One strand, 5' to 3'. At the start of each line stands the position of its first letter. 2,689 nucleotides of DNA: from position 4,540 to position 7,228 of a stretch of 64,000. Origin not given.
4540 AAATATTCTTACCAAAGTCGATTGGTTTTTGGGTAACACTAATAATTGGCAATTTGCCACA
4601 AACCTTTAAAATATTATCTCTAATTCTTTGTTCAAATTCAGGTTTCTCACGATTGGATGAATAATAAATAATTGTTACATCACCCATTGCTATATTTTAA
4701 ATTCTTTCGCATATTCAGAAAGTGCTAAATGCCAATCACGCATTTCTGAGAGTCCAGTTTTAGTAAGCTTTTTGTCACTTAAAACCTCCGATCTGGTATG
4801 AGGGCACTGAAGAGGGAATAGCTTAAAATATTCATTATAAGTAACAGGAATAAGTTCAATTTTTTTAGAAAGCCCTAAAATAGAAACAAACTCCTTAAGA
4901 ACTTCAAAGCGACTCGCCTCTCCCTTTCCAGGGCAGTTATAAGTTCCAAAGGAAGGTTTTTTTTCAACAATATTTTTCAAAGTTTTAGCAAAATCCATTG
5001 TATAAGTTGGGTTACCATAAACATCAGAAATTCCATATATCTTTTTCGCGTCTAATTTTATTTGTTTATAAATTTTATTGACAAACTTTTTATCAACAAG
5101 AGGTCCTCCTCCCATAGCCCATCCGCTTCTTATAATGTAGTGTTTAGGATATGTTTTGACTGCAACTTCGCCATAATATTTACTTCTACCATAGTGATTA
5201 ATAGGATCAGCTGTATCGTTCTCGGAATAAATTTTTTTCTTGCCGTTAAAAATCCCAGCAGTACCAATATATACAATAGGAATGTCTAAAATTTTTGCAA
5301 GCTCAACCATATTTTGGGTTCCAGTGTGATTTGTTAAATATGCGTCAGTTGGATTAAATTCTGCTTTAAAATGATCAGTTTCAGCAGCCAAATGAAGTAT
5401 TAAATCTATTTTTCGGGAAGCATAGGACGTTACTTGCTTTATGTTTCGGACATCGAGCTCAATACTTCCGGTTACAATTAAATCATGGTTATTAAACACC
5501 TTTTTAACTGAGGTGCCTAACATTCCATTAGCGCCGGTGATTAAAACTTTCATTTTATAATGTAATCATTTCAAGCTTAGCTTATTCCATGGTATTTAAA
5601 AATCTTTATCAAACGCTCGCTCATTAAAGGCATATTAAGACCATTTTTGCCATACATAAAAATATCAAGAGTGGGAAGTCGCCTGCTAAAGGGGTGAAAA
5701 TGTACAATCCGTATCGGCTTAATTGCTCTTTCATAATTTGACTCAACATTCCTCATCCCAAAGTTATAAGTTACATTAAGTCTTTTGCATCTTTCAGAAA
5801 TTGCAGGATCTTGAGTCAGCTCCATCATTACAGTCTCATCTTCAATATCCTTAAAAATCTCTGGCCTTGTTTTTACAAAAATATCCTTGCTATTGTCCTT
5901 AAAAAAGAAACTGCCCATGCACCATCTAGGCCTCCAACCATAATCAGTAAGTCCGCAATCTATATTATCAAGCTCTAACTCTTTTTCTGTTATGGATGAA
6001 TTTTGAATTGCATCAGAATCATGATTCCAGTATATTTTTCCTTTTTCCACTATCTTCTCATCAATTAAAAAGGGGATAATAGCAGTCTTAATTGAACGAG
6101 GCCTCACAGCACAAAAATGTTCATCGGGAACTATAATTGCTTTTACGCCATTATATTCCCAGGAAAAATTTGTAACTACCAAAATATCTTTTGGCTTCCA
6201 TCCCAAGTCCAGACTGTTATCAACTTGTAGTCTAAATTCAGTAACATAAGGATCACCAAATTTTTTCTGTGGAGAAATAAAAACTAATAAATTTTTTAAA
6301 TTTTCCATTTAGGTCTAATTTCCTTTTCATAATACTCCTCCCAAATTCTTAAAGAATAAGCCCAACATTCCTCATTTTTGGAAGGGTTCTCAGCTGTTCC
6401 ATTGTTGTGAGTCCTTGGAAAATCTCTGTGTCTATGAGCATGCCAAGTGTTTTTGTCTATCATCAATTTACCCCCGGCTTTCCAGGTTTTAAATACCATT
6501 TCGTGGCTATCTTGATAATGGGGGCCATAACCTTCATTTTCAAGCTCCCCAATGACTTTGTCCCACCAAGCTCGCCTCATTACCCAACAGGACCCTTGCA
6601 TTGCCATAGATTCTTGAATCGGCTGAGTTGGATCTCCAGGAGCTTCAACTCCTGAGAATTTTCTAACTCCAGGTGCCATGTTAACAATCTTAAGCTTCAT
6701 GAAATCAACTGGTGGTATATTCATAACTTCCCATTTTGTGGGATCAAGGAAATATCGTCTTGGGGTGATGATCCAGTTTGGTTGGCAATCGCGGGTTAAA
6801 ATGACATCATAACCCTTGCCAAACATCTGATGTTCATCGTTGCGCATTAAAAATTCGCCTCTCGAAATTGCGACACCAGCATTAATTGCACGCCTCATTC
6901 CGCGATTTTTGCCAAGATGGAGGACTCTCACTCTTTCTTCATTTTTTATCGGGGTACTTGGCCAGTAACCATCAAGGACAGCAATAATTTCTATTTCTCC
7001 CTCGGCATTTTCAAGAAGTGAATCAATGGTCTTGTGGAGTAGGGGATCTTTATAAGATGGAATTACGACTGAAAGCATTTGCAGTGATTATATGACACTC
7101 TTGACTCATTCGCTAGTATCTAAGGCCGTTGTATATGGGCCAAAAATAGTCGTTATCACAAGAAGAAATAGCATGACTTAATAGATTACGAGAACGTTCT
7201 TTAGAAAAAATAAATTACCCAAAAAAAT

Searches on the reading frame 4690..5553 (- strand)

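Call 23: search_protein_families(library=pfam, proteins=[window:4690-5553:-], max_evalue=0.001)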
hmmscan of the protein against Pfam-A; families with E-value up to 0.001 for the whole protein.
window:4690-5553:- (287 aa): 5 families
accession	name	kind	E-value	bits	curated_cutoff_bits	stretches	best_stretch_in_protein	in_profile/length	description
PF04321.23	RmlD_sub_bind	-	7.5e-51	173.3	27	1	1-286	1-286/287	RmlD substrate binding domain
PF01370.27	Epimerase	-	3.1e-18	66.5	20.9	1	3-168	1-196/240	NAD dependent epimerase/dehydratase family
PF16363.11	GDP_Man_Dehyd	-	4.5e-10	39.9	27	1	32-141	58-173/332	GDP-mannose 4,6 dehydratase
PF07993.18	NAD_binding_4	-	3.8e-08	33.2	20.1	1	46-144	86-205/258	Male sterility protein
PF02719.21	Polysacc_synt_2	-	8e-07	29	20.2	1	29-133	57-150/293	Polysaccharide biosynthesis protein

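Call 79: search_protein_families(library=ncbifam, proteins=[window:4690-5553:-], max_evalue=0.01)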
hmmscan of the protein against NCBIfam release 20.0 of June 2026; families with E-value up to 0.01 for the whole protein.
window:4690-5553:- (287 aa): 18 families
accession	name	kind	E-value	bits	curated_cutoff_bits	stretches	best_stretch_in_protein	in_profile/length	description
TIGR01214.1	rmlD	equivalog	1.6e-46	158.7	224.05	1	2-283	1-283/285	dTDP-4-dehydrorhamnose reductase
NF007440.0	PRK09987.1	equivalog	6.8e-13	48.6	308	1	34-187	39-191/299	dTDP-4-dehydrorhamnose reductase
TIGR01181.1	dTDP_gluc_dehyt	equivalog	8.2e-12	44.8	365.1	1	28-230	56-265/321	dTDP-glucose 4,6-dehydratase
TIGR02197.1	heptose_epim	equivalog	3.2e-11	42.9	274.6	1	36-129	54-146/316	ADP-glyceromanno-heptose 6-epimerase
TIGR01179.1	galE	equivalog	2.2e-10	39.9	262.3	1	33-135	54-159/332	UDP-glucose 4-epimerase GalE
NF047350.1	aureusi_NRPS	equivalog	3.1e-07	27.7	2500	1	30-132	2089-2197/2373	aureusimine non-ribosomal peptide synthetase AusA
TIGR03466.1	HpnA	hypoth_equivalog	3.7e-07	29.3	367.65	1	43-134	59-154/327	hopanoid-associated sugar epimerase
TIGR02622.1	CDP_4_6_dhtase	equivalog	8.9e-07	28.3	278.45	1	29-141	57-174/352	CDP-glucose 4,6-dehydratase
TIGR03589.1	PseB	equivalog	9.4e-07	28.1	407.75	1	34-125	61-139/324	UDP-N-acetylglucosamine 4,6-dehydratase (inverting)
NF042423.1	oxyalk_red_Shew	equivalog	3e-06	26.5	580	1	2-132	10-156/331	2-alkyl-3-oxoalkanoate reductase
TIGR01746.1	Thioester-redct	subfamily_domain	6.4e-06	25.6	213.35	1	47-145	87-194/371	thioester reductase domain-containing protein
NF007490.0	PRK10084.1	subfamily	2.2e-05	23.6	649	0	160-227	211-278/361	dTDP-glucose 4,6-dehydratase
NF043036.1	ErythonDh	equivalog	3.6e-05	23.1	325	1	30-137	56-165/321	D-erythronate dehydrogenase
TIGR04130.1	FnlA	equivalog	4.5e-05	22.5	730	1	16-88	45-113/337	UDP-N-acetylglucosamine 4,6-dehydratase/5-epimerase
NF047922.1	GDPFucSynFcl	equivalog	0.0011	18.5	500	1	2-102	4-109/308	GDP-L-fucose synthase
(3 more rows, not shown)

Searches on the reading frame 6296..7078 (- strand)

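Call 23: search_protein_families(library=pfam, proteins=[window:6296-7078:-], max_evalue=0.001)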
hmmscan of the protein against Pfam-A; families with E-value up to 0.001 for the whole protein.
window:6296-7078:- (260 aa): 1 family
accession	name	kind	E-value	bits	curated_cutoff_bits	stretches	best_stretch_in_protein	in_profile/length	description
PF00535.33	Glycos_transf_2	-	3.9e-12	46.9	23.3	1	3-83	1-88/168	Glycosyl transferase family 2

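Call 79: search_protein_families(library=ncbifam, proteins=[window:6296-7078:-], max_evalue=0.01)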
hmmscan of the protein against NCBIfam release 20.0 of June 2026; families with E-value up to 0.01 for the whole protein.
window:6296-7078:- (260 aa): 5 families
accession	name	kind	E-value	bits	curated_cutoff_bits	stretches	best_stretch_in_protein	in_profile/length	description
TIGR03937.1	PgaC_IcaA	equivalog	4.4e-06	25.9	422.3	1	2-83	47-135/407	poly-beta-1,6-N-acetyl-D-glucosamine synthase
TIGR03965.1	mycofact_glyco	equivalog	0.00079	18.4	280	1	3-81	77-162/467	mycofactocin biosynthesis glycosyltransferase MftF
NF007482.0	PRK10073.1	equivalog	0.0016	17.5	423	1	2-82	8-94/334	glycosyltransferase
TIGR04283.1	glyco_like_mftF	equivalog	0.0034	17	182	1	2-78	1-77/221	TIGR04283 family arsenosugar biosynthesis glycosyltransferase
NF047683.1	TeichurnBiosyTuaG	equivalog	0.0044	16.7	400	1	2-82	8-95/252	teichuronic acid biosynthesis protein TuaG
